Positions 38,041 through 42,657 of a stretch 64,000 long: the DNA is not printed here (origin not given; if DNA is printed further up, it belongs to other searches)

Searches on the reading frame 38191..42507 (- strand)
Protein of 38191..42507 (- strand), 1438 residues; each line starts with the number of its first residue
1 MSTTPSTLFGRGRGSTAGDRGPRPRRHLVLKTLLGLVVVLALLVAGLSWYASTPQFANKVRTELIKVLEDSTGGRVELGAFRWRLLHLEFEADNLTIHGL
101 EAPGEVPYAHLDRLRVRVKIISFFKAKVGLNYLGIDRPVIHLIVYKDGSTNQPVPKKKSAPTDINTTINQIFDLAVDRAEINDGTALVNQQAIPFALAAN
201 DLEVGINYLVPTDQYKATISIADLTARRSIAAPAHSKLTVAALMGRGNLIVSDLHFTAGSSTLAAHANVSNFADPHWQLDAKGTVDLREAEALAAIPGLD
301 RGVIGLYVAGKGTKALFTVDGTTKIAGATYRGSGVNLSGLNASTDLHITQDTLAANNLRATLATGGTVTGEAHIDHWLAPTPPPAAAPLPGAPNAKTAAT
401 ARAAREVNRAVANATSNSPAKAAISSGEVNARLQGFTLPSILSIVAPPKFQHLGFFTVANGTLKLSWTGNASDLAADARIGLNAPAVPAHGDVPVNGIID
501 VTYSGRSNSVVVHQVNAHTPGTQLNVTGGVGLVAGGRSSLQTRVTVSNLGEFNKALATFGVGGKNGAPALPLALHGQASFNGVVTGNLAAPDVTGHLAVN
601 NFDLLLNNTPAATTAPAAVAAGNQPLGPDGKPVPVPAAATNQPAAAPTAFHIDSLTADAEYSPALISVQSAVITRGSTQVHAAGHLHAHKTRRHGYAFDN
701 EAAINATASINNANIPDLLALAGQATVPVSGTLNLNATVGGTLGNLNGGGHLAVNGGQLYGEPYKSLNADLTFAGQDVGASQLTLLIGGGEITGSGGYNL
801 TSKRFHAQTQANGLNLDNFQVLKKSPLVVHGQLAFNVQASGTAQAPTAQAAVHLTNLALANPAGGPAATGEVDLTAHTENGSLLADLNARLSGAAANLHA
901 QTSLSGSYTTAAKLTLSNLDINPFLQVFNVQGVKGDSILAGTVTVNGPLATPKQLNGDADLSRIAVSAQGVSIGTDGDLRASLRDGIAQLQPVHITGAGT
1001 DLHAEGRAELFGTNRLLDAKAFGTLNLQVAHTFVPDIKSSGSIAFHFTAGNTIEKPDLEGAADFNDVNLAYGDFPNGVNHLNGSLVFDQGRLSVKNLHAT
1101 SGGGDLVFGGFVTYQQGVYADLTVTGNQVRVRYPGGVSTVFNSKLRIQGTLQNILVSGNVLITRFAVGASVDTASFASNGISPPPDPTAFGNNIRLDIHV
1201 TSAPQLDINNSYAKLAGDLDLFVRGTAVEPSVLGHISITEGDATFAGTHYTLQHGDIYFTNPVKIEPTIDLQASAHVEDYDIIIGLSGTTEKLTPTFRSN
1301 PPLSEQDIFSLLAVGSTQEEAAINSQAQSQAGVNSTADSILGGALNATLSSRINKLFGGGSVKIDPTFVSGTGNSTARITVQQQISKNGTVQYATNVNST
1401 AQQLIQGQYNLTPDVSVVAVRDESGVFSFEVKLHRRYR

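Call 73: search_protein_families(library=pfam, proteins=[window:38191-42507:-], max_evalue=0.00001)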
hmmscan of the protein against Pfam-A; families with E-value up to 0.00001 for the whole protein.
window:38191-42507:- (1438 aa): 3 families
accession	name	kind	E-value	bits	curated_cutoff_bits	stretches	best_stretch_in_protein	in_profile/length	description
PF04357.19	TamB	-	5.9e-40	138.1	22.4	1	1099-1424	5-368/381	TamB, inner membrane protein subunit of TAM complex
PF13116.12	YhdP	-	4.6e-10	38.5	46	1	29-152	11-132/1224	YhdP protein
PF05359.17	DUF748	-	5.6e-10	38.4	50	1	26-211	11-189/1037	Domain of Unknown Function (DUF748)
